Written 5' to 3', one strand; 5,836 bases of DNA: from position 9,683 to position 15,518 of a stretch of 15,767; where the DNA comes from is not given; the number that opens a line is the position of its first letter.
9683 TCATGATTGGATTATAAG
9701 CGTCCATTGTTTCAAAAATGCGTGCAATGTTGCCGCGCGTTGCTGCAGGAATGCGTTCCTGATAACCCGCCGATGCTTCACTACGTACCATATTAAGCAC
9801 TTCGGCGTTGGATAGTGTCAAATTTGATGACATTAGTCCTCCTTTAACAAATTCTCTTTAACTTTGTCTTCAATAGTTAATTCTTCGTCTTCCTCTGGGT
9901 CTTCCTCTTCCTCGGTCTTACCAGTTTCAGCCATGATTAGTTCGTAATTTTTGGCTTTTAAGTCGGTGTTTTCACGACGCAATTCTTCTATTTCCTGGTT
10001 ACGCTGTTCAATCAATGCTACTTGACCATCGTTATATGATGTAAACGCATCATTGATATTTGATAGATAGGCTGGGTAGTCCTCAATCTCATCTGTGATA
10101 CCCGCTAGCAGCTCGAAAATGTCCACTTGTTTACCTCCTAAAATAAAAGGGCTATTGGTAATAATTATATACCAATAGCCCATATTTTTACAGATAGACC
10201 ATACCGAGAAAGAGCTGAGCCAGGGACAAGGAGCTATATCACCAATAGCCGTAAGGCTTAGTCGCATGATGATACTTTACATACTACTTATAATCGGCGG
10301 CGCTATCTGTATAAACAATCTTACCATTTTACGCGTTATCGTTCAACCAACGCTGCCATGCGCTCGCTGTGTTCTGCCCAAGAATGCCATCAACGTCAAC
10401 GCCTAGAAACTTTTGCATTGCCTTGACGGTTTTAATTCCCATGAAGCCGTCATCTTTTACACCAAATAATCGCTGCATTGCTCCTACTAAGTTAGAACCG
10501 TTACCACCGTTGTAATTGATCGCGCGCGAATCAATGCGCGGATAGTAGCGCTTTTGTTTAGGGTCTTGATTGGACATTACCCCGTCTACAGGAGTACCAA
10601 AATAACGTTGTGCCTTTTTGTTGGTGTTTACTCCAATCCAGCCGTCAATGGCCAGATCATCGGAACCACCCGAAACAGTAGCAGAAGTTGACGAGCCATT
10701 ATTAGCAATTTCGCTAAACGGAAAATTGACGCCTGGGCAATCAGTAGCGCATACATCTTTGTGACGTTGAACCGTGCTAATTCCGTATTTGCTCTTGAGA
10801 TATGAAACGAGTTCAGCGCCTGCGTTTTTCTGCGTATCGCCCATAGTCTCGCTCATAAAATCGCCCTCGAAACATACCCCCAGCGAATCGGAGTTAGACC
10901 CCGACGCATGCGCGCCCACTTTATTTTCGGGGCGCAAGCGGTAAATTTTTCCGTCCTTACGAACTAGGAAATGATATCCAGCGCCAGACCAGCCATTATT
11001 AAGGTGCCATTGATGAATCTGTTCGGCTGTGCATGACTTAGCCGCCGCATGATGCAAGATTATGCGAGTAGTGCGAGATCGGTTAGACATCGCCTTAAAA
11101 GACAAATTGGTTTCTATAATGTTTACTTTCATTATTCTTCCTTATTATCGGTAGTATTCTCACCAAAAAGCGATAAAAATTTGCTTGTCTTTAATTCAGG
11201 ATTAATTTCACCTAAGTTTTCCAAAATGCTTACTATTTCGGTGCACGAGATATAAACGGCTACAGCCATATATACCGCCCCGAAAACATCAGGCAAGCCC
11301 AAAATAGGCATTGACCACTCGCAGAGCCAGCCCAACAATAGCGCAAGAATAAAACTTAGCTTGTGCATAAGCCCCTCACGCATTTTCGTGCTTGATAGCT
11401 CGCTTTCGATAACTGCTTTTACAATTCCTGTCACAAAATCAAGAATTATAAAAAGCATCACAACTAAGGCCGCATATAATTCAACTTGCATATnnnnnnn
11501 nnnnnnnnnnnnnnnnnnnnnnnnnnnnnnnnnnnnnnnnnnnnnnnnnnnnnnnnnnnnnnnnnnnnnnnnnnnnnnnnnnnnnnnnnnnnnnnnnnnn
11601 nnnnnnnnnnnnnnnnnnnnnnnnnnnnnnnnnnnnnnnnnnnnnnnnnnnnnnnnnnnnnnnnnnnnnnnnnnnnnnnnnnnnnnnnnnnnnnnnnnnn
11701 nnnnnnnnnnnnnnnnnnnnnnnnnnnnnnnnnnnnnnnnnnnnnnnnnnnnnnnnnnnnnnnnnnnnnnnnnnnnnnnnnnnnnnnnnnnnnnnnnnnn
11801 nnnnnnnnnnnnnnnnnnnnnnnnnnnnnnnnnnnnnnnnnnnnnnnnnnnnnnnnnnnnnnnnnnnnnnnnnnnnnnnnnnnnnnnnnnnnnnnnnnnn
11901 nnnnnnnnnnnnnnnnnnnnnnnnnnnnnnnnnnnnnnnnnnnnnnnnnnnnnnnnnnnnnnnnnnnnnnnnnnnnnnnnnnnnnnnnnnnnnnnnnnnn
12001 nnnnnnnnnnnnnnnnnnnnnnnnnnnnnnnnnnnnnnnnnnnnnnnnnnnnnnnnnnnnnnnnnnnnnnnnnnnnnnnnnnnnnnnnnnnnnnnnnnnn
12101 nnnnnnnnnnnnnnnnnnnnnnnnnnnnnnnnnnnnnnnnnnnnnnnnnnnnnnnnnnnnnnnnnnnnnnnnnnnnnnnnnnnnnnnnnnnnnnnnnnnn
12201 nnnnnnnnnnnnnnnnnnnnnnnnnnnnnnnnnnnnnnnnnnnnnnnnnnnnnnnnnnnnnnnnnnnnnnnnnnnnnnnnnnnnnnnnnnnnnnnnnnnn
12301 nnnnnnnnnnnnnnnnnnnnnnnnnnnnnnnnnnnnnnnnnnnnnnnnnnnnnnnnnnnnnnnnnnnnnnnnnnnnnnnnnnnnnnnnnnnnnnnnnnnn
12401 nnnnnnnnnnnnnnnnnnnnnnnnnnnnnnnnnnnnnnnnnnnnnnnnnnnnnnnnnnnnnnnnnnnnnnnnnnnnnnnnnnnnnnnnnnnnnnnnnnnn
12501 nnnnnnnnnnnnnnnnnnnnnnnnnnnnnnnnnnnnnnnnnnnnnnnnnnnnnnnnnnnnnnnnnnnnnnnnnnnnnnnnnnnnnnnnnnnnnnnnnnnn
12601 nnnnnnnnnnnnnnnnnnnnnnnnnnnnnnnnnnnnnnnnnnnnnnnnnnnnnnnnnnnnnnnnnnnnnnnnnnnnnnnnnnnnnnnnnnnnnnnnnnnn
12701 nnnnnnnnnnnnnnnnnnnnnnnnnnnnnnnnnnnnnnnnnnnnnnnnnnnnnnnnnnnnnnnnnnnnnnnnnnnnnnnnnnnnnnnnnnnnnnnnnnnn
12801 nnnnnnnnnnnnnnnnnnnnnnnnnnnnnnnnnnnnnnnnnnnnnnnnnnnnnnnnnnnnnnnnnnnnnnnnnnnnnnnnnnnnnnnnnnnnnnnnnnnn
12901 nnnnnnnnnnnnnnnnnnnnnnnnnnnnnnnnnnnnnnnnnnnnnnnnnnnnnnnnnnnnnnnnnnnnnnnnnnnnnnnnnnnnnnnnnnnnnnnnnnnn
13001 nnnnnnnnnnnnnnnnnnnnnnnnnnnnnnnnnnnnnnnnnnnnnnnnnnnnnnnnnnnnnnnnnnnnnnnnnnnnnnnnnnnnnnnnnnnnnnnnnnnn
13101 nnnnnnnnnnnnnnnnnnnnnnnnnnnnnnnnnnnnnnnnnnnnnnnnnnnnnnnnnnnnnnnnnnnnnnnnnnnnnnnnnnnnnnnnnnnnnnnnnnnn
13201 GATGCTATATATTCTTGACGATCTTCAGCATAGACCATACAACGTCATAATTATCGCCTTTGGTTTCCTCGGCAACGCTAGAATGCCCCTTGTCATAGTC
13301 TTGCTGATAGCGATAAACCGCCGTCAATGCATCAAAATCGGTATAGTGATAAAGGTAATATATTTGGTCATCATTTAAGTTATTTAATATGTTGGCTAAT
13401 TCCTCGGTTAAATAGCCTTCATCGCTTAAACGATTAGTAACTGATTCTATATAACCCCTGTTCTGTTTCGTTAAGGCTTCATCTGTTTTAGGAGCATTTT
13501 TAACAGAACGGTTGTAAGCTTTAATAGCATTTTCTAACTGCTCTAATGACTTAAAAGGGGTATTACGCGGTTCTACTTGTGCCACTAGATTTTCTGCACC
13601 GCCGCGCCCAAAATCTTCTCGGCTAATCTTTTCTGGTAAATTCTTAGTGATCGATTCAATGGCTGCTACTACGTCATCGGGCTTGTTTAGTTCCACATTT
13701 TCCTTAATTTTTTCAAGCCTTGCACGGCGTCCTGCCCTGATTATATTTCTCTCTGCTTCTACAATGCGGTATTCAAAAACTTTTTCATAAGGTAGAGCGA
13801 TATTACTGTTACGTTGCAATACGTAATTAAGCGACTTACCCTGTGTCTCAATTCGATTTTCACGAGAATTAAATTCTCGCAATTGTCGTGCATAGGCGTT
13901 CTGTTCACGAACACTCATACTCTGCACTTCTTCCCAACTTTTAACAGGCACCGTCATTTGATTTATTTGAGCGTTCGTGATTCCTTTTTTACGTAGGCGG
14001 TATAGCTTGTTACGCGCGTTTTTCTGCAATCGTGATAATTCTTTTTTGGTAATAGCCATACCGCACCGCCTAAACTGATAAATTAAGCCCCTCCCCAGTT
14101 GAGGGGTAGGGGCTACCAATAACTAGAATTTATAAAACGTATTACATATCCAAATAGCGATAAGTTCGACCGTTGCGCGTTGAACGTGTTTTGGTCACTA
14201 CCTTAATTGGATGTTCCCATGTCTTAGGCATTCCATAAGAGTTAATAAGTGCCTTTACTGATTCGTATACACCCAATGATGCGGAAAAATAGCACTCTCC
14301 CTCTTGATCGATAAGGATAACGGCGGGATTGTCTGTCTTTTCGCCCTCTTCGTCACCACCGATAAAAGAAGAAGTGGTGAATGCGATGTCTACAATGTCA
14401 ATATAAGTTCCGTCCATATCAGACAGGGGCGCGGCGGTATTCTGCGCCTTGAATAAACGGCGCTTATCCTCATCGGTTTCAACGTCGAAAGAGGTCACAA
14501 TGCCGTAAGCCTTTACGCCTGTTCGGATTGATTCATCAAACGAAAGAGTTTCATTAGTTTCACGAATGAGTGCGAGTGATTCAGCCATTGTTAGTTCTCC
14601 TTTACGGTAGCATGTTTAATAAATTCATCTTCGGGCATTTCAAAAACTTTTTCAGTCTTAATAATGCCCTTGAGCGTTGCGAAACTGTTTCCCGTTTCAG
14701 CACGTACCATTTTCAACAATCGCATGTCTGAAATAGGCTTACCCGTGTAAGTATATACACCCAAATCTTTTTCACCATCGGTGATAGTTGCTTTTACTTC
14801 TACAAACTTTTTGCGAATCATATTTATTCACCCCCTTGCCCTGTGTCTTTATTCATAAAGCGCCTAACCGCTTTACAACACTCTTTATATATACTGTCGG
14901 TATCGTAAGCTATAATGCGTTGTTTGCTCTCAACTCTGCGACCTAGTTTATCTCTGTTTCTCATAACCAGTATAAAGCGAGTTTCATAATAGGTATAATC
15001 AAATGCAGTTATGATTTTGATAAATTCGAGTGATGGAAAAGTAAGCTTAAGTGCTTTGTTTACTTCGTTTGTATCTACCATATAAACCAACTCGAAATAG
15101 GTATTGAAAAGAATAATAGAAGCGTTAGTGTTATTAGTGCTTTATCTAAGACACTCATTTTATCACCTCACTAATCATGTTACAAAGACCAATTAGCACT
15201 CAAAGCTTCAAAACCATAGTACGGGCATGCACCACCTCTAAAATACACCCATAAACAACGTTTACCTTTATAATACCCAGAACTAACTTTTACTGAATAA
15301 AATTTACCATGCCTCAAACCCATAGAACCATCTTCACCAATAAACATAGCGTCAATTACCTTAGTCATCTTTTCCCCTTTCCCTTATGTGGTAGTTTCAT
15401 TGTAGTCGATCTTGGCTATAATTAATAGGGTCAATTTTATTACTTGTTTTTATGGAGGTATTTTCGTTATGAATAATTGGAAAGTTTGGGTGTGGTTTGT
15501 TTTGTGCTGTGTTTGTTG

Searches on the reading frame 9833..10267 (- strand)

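Call 45: search_protein_families(library=phrogs, proteins=[window:9833-10267:-], max_evalue=0.01)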
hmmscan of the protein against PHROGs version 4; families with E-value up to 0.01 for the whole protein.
window:9833-10267:- (144 aa): 2 families
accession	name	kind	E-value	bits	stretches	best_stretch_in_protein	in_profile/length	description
phrog_10439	-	head and packaging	0.0052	18.3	1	85-138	42-98/101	head scaffolding protein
phrog_29798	-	unknown function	0.0072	17.6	1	60-129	24-89/91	-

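Call 49: search_protein_families(library=pfam, proteins=[window:9833-10267:-], max_evalue=1)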
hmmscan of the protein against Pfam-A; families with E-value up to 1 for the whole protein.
window:9833-10267:- (144 aa): 2 families
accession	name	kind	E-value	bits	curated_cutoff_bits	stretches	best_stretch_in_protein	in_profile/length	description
PF14916.11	CCDC92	-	0.0014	18.8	28.3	1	91-121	27-54/57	Coiled-coil domain of unknown function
PF19815.4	DUF6298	-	0.12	11.6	28.1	1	55-118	154-215/487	Family of unknown function (DUF6298)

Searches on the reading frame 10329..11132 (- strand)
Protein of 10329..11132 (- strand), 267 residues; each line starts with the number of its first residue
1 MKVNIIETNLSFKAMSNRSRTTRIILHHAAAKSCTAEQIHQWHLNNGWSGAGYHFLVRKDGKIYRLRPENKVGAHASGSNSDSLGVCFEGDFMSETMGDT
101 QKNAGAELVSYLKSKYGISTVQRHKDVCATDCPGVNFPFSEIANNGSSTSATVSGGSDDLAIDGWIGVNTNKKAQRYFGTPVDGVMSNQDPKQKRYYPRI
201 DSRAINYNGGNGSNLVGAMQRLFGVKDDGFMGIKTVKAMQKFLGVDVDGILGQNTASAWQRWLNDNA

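Call 45: search_protein_families(library=phrogs, proteins=[window:10329-11132:-], max_evalue=0.01)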
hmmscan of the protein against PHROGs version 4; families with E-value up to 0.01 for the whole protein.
window:10329-11132:- (267 aa): 20 families
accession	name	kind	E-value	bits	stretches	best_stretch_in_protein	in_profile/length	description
phrog_35436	-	lysis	4.9e-41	141.8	1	4-144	2-145/266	amidase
phrog_1493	-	lysis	9.3e-38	131.4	1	16-261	29-307/394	endolysin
phrog_822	-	lysis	4e-35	122.5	1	8-137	10-149/215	amidase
phrog_1794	-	lysis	1.1e-16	62.2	1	12-140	47-186/336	amidase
phrog_7698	-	lysis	8.3e-14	53.1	1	9-157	11-161/316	endolysin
phrog_670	-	lysis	2.7e-11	44.1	1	1-141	91-245/596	endolysin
phrog_19265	-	unknown function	5.1e-11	43.8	1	20-134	23-142/293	-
phrog_7854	-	lysis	6.2e-11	43.4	1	55-158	1-101/304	endolysin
phrog_2338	-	lysis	4.7e-10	40.4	1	13-150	20-163/346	endolysin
phrog_3088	-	lysis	1.9e-09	38.6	1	13-138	16-145/248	amidase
phrog_23582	-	unknown function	2.7e-08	34.3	1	208-264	174-230/565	-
phrog_9611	-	lysis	1.4e-06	29.1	1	5-140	7-155/246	endolysin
phrog_833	-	lysis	4.1e-06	27.7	1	5-135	13-150/294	endolysin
phrog_5182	-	lysis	8.9e-06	26.5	1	17-124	31-142/321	endolysin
phrog_3393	-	lysis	8.4e-05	23.5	1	15-133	17-138/342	endolysin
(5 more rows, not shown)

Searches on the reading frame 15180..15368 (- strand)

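Call 45: search_protein_families(library=phrogs, proteins=[window:15180-15368:-], max_evalue=0.01)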
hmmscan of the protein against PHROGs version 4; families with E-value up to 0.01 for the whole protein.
window:15180-15368:- (62 aa): 1 family
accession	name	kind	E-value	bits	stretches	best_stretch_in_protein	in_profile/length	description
phrog_9372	-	unknown function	0.0035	18.4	1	9-61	5-61/80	-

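Call 49: search_protein_families(library=pfam, proteins=[window:15180-15368:-], max_evalue=1)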
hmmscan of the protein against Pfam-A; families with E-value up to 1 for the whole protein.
window:15180-15368:- (62 aa): 0 families
